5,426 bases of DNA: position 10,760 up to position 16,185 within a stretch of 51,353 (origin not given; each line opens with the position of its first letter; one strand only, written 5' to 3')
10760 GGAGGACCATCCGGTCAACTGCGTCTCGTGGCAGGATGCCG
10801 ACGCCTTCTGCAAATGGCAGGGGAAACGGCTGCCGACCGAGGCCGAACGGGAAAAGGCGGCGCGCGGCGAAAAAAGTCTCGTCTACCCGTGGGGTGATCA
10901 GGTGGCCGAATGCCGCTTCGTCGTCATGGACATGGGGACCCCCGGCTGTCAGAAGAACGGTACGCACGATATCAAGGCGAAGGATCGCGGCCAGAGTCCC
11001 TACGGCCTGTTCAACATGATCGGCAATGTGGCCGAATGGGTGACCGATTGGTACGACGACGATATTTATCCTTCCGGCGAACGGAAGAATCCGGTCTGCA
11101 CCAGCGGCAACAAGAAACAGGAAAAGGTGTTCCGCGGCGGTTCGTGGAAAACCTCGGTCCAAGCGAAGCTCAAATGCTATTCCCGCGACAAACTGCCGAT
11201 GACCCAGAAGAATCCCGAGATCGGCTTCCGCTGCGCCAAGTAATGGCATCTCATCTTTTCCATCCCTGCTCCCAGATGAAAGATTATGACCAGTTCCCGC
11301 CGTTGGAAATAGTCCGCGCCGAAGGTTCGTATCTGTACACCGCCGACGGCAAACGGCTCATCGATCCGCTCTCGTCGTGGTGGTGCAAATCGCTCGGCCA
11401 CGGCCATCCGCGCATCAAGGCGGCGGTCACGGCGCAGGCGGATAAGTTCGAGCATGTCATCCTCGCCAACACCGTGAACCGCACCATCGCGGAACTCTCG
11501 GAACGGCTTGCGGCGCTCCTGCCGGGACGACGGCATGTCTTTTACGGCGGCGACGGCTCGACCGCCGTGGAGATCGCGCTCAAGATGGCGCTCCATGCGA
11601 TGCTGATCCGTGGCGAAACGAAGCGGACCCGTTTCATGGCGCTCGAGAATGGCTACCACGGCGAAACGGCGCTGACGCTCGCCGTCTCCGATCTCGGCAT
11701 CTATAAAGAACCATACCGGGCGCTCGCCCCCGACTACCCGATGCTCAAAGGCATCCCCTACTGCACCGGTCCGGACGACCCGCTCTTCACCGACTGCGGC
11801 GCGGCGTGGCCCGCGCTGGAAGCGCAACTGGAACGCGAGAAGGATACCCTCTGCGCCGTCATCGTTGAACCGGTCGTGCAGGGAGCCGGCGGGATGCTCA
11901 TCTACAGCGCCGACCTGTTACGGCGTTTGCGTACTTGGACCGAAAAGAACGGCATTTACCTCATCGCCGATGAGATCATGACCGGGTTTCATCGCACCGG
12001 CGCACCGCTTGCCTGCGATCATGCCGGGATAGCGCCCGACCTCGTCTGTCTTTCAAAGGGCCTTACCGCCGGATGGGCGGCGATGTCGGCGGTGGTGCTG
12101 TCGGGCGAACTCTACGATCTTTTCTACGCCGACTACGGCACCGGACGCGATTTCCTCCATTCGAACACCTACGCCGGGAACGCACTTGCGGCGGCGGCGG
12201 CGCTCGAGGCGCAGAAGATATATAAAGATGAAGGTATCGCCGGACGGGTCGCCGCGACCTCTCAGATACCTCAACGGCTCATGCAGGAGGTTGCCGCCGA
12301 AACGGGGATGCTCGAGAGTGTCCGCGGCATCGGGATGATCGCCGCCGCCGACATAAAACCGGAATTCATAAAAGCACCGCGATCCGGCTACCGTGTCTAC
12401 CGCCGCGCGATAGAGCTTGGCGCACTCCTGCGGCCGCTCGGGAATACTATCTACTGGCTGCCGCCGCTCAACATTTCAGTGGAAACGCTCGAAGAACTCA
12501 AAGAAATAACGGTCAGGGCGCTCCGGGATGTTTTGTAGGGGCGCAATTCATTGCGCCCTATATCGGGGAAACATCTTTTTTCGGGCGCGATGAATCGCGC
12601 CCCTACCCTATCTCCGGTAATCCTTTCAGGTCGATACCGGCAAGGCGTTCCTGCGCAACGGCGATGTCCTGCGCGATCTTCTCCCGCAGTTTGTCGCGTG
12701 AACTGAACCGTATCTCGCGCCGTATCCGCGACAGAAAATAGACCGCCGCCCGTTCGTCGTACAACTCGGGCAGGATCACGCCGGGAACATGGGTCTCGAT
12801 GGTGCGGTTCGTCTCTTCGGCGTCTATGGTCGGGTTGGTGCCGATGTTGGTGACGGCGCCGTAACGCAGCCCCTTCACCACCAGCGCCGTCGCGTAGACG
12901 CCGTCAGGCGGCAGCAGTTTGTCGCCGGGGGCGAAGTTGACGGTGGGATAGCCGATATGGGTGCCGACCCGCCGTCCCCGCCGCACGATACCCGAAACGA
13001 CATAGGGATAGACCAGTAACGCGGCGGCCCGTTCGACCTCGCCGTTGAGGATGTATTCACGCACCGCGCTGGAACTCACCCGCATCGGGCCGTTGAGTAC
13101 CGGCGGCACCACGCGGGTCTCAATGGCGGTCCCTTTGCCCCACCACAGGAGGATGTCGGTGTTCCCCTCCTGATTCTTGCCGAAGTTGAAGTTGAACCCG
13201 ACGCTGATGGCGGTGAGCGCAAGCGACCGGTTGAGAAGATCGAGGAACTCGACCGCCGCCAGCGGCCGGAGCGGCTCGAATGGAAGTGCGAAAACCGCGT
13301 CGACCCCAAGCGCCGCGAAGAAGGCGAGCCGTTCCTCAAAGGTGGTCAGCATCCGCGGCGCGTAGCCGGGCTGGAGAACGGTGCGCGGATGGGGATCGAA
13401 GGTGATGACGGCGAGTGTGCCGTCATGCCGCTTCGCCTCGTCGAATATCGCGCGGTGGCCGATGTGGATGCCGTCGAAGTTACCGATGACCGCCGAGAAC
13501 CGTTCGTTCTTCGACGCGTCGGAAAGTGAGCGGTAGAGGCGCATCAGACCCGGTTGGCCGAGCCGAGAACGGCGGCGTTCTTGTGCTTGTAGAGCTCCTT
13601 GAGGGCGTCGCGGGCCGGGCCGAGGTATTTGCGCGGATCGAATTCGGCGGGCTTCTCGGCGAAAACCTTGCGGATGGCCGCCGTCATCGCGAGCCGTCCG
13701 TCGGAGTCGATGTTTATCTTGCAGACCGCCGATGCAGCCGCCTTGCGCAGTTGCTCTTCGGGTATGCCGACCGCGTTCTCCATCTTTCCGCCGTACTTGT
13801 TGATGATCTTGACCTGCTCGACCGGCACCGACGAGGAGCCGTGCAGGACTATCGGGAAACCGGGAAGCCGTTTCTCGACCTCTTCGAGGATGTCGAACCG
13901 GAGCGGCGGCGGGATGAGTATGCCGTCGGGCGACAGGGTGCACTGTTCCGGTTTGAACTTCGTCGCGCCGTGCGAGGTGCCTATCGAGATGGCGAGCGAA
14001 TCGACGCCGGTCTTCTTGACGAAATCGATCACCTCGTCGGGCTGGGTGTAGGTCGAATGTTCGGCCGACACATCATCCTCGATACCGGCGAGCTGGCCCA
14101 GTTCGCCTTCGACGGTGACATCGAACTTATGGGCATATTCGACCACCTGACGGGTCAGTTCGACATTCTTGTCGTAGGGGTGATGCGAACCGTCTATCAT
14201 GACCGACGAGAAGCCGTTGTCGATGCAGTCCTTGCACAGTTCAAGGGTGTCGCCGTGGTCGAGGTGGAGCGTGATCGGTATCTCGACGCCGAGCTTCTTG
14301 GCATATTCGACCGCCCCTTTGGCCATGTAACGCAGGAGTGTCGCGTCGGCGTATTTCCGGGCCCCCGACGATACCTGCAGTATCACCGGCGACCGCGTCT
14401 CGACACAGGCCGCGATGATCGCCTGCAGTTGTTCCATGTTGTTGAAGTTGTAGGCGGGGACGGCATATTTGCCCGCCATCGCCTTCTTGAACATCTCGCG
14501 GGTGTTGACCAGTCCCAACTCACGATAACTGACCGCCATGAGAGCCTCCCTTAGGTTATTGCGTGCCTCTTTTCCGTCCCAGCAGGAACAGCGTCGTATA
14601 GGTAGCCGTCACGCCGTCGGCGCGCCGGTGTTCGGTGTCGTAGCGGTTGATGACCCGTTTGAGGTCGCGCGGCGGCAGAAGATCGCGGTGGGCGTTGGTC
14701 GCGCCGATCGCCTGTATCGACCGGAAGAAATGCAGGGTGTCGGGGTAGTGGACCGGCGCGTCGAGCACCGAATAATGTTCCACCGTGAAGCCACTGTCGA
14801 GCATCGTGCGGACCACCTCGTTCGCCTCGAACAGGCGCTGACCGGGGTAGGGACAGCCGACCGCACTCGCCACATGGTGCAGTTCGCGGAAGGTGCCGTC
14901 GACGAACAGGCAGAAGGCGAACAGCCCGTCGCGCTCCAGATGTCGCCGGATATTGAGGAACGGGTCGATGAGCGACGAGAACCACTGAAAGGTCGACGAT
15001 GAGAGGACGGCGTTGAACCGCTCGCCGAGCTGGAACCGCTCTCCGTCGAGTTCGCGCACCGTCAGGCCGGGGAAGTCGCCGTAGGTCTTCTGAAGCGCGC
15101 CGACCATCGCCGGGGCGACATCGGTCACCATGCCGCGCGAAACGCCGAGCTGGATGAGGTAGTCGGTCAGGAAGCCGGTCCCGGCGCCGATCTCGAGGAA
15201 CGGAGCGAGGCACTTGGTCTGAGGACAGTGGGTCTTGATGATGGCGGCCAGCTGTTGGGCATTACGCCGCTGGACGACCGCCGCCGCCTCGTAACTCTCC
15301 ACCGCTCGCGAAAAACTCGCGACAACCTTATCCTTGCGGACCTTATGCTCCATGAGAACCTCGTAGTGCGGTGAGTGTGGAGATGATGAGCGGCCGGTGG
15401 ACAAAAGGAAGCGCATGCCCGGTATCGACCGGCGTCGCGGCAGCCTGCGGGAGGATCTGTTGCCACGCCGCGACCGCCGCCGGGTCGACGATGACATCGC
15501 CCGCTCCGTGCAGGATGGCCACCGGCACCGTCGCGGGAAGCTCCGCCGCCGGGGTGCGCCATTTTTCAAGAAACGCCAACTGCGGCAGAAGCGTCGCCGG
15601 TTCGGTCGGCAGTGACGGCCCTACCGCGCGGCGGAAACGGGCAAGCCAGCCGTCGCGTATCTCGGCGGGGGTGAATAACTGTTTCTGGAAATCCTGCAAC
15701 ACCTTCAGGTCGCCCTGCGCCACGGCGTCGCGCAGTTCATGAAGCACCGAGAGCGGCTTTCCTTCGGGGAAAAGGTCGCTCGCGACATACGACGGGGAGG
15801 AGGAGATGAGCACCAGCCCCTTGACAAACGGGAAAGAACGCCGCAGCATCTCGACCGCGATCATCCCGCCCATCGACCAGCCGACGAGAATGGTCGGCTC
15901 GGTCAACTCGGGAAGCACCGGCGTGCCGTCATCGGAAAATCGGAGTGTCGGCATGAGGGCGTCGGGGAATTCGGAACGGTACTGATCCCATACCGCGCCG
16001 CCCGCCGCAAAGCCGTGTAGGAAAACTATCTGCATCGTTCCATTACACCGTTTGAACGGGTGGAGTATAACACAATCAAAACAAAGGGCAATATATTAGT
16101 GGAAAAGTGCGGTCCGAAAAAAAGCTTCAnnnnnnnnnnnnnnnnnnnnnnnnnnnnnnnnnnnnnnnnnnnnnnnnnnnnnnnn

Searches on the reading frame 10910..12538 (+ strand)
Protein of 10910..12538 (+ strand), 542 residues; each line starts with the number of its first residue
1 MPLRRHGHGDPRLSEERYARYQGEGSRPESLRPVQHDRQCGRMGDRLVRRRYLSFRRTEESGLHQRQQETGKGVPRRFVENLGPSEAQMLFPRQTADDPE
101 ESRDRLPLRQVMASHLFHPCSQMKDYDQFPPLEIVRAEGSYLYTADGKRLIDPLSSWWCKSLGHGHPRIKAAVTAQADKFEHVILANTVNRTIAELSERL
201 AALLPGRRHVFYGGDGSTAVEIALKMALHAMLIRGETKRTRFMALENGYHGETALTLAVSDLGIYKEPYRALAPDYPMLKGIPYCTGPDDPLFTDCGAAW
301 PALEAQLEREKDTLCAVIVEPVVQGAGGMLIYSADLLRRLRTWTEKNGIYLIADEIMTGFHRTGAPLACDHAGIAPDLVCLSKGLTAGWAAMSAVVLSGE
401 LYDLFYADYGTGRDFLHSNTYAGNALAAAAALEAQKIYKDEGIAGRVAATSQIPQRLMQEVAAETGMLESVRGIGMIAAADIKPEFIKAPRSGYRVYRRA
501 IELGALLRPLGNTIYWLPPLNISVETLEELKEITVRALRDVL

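Call 42: search_protein_families(library=pfam, proteins=[window:10910-12538:+], max_evalue=0.0001)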
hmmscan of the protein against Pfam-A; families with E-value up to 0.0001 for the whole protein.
window:10910-12538:+ (542 aa): 1 family
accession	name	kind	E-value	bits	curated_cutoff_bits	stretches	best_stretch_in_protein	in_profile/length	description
PF00202.27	Aminotran_3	-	1.1e-88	298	30.5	1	126-538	6-403/403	Aminotransferase class-III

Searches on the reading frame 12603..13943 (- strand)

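Call 42: search_protein_families(library=pfam, proteins=[window:12603-13943:-], max_evalue=0.0001)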
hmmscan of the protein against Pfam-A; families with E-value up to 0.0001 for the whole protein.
window:12603-13943:- (446 aa): 2 families
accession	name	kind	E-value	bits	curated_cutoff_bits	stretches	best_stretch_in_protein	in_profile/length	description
PF06574.18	FAD_syn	-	1e-32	113.6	27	1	145-292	4-157/158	FAD synthetase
PF01687.23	Flavokinase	-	2.6e-31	108.9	19.6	1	311-433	2-123/124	Riboflavin kinase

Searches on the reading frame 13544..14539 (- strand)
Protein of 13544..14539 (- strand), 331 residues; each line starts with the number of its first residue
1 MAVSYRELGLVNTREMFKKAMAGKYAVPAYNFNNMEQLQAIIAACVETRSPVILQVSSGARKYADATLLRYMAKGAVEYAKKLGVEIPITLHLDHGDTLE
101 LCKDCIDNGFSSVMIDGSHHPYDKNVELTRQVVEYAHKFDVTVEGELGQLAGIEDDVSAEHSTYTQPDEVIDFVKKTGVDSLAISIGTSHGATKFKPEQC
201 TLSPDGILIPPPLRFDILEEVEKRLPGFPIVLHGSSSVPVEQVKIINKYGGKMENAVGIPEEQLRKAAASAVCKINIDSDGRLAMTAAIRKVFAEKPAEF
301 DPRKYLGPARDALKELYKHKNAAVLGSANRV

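Call 42: search_protein_families(library=pfam, proteins=[window:13544-14539:-], max_evalue=0.0001)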
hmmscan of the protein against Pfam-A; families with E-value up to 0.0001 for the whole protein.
window:13544-14539:- (331 aa): 1 family
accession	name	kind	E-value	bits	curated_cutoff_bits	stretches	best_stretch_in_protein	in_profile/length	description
PF01116.26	F_bP_aldolase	-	6.2e-98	328.1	25.5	1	11-330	1-277/277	Fructose-bisphosphate aldolase class-II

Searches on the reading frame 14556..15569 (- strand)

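Call 42: search_protein_families(library=pfam, proteins=[window:14556-15569:-], max_evalue=0.0001)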
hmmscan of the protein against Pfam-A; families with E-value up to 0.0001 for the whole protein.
window:14556-15569:- (337 aa): 4 families
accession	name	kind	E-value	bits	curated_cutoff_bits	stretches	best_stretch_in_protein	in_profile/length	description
PF08241.18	Methyltransf_11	-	3.9e-09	37.5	21.2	1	125-219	1-95/95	Methyltransferase domain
PF08242.18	Methyltransf_12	-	4.1e-08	34.3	30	1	125-217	1-98/98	Methyltransferase domain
PF13649.12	Methyltransf_25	-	1e-07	33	27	1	125-215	2-97/97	Methyltransferase domain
PF13489.12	Methyltransf_23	-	1.5e-05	25.3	27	1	102-265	4-163/164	Methyltransferase domain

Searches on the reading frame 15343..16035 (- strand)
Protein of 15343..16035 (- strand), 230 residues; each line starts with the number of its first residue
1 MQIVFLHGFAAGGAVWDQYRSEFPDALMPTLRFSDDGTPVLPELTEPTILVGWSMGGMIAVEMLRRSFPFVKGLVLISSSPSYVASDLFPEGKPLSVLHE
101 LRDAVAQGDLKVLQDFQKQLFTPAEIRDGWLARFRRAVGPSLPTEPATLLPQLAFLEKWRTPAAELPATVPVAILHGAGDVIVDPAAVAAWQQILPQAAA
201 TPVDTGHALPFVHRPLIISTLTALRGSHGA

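Call 61: search_protein_families(library=pfam, proteins=[window:15343-16035:-], max_evalue=0.0001)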
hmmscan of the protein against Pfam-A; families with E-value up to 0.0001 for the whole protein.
window:15343-16035:- (230 aa): 4 families
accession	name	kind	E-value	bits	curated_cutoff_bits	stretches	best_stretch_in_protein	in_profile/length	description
PF00561.26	Abhydrolase_1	-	1.4e-12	48.3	25.8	1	47-212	70-243/245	alpha/beta hydrolase fold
PF12697.13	Abhydrolase_6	-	3.3e-10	41.4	26.3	1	3-215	1-211/217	Alpha/beta hydrolase family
PF12146.15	Hydrolase_4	-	1e-07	32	27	0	45-79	75-109/239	Serine aminopeptidase, S33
PF00975.26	Thioesterase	-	3.2e-05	24.7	26.4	1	46-113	65-136/226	Thioesterase domain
